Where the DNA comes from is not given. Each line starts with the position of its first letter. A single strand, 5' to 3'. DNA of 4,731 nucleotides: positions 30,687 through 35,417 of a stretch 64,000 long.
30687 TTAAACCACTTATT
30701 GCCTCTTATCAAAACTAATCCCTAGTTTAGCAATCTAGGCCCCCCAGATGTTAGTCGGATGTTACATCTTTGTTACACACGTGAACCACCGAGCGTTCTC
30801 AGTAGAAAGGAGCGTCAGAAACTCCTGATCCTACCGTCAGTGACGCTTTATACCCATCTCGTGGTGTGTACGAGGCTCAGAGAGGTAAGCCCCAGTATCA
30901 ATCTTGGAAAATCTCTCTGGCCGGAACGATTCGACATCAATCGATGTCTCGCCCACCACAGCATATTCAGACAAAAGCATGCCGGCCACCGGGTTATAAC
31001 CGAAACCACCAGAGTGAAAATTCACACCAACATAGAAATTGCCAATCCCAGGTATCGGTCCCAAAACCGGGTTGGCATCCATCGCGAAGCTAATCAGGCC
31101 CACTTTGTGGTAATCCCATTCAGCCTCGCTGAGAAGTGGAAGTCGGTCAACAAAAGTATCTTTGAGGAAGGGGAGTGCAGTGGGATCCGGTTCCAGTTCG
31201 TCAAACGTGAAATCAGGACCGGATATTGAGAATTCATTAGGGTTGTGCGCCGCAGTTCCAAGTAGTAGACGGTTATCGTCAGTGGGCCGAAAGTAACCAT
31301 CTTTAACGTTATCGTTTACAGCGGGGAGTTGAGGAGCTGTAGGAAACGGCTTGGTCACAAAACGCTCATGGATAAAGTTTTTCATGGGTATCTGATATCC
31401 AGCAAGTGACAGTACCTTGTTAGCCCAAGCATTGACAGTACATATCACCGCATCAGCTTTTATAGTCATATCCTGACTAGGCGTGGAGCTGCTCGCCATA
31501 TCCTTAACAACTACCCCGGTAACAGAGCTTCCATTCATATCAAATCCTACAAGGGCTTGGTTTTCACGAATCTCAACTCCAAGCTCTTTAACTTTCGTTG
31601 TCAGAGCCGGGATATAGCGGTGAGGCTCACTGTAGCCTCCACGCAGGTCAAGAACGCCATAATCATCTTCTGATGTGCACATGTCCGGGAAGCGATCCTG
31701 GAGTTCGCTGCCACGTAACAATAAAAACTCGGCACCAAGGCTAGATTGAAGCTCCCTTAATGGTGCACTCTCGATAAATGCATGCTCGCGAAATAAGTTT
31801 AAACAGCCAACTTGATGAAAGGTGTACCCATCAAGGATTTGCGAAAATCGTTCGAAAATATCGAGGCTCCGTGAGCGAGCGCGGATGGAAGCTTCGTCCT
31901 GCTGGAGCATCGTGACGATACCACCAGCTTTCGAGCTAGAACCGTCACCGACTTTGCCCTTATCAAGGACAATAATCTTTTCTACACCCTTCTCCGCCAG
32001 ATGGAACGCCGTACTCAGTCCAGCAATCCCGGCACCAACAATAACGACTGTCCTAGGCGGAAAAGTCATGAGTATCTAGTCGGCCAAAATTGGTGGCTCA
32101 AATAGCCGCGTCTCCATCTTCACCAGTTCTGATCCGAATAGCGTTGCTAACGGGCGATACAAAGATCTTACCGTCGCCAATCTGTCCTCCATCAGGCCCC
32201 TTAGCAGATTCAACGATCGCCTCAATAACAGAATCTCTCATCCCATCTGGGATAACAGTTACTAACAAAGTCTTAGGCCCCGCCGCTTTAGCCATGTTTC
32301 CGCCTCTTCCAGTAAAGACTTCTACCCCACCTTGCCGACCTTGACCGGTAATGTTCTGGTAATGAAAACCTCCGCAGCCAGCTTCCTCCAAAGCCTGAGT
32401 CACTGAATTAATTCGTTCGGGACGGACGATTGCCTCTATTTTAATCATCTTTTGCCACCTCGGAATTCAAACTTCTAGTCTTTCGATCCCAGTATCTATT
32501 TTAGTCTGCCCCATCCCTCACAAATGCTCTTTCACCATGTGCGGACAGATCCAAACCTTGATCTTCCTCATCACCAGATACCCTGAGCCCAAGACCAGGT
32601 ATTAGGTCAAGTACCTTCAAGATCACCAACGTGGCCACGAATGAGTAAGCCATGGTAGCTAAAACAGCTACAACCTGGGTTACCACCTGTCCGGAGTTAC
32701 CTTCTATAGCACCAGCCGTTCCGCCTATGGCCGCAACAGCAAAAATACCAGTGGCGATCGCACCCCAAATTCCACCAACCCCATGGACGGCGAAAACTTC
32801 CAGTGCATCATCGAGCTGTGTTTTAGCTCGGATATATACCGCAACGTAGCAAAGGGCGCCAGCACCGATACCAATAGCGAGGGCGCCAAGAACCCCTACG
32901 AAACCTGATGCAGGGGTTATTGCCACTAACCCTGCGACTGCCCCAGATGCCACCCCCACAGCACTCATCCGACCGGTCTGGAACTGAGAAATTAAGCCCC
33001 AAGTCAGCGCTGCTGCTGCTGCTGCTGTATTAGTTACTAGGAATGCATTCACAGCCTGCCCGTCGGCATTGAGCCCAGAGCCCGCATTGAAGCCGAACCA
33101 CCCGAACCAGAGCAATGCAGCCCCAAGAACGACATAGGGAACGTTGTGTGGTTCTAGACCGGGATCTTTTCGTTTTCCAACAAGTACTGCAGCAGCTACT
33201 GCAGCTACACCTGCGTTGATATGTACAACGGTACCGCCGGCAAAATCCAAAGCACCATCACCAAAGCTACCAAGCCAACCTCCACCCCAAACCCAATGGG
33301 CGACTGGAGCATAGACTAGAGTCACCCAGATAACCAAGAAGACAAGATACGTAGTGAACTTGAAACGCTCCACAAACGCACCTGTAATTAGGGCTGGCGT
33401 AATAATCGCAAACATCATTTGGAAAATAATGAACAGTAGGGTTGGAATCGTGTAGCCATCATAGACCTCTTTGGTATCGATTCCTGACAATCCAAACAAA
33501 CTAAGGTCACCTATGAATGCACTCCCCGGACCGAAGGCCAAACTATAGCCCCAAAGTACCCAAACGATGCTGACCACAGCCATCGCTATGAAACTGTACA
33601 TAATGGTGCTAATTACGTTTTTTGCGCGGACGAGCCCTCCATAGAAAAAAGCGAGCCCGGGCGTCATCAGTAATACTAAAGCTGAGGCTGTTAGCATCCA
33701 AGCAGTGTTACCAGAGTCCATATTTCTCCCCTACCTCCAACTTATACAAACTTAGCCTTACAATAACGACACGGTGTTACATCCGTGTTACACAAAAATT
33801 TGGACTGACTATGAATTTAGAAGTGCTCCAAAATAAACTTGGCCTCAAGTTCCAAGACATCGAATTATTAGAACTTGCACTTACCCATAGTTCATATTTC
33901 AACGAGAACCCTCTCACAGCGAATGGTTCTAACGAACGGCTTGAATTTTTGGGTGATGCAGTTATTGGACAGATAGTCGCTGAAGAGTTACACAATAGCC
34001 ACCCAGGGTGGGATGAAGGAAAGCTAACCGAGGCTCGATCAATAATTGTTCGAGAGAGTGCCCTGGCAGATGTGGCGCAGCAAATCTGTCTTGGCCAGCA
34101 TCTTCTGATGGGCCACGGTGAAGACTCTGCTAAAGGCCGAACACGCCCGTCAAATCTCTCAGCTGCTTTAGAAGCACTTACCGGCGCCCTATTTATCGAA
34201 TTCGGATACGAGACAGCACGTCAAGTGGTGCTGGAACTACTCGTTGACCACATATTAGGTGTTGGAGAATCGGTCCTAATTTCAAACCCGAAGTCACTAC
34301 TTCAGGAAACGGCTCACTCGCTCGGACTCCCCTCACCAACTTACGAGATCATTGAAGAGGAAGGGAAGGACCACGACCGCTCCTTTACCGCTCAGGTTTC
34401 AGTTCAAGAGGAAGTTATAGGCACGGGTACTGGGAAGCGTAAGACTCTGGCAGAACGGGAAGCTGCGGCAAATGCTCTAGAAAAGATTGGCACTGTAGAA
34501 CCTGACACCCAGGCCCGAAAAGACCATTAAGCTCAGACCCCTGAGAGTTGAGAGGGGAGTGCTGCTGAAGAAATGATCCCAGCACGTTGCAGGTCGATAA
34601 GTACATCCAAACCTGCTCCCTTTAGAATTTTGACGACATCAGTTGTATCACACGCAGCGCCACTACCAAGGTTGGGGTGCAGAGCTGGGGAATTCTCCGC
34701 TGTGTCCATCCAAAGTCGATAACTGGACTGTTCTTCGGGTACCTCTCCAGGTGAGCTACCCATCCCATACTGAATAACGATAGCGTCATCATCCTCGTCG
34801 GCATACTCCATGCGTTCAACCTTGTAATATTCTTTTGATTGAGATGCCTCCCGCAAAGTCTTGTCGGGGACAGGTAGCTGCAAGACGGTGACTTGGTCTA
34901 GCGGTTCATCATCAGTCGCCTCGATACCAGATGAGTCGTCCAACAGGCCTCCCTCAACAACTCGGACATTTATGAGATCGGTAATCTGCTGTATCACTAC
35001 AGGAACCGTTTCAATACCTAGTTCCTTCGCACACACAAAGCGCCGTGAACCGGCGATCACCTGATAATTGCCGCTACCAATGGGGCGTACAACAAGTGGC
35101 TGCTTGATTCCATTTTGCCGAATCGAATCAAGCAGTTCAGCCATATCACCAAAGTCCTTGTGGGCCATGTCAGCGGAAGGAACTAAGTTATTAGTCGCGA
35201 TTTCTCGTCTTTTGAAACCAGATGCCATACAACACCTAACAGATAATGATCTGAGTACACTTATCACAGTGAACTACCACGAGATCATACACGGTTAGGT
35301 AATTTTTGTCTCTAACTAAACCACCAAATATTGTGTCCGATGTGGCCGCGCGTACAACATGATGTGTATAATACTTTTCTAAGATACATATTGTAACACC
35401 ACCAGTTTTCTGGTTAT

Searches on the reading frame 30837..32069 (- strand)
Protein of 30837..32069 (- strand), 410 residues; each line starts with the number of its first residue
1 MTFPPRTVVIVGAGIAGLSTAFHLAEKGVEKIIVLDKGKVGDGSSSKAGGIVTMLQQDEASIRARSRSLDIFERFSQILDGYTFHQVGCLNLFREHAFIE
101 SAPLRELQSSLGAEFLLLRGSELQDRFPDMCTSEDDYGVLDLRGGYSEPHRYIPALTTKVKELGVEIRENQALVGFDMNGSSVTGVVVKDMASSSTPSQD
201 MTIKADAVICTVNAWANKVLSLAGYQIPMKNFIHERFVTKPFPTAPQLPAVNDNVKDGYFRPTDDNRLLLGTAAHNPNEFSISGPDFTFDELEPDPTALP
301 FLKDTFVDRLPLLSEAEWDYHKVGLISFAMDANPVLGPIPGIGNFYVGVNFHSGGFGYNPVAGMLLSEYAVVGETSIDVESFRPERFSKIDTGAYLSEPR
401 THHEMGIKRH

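Call 52: search_protein_families(library=pfam, proteins=[window:30837-32069:-], max_evalue=0.001)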
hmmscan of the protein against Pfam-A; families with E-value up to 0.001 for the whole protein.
window:30837-32069:- (410 aa): 9 families
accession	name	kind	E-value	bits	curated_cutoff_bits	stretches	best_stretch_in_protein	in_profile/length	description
PF01266.30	DAO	-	1.4e-53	183.1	27.9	1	8-368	2-352/353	FAD dependent oxidoreductase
PF00890.30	FAD_binding_2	-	2.4e-13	50.5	20.4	1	8-217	2-206/414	FAD binding domain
PF07992.20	Pyr_redox_2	-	1.6e-06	28.2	26.1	1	7-43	2-39/291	Pyridine nucleotide-disulphide oxidoreductase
PF01593.30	Amino_oxidase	-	2.1e-06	27.7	19.8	1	97-218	144-260/443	Flavin containing amine oxidoreductase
PF01494.25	FAD_binding_3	-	3.9e-06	26.8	22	1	7-189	3-139/349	FAD binding domain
PF13450.12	NAD_binding_8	-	2.7e-05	24.8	21.9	1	10-38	1-28/68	NAD(P)-binding Rossmann-like domain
PF13738.12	Pyr_redox_3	-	3.8e-05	23.5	30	1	9-42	1-34/305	Pyridine nucleotide-disulphide oxidoreductase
PF12831.13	FAD_oxidored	-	0.00012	22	27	1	8-194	2-132/416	FAD dependent oxidoreductase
PF01946.23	Thi4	-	0.00022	21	26.2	1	7-52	19-63/235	Thi4 family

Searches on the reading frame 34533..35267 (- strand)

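Call 52: search_protein_families(library=pfam, proteins=[window:34533-35267:-], max_evalue=0.001)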
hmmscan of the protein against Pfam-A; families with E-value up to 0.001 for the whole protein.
window:34533-35267:- (244 aa): 1 family
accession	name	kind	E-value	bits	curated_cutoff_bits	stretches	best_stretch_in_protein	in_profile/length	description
PF02195.25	ParB_N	-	3.6e-18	65.8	26.3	1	23-99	11-84/95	ParB N-terminal domain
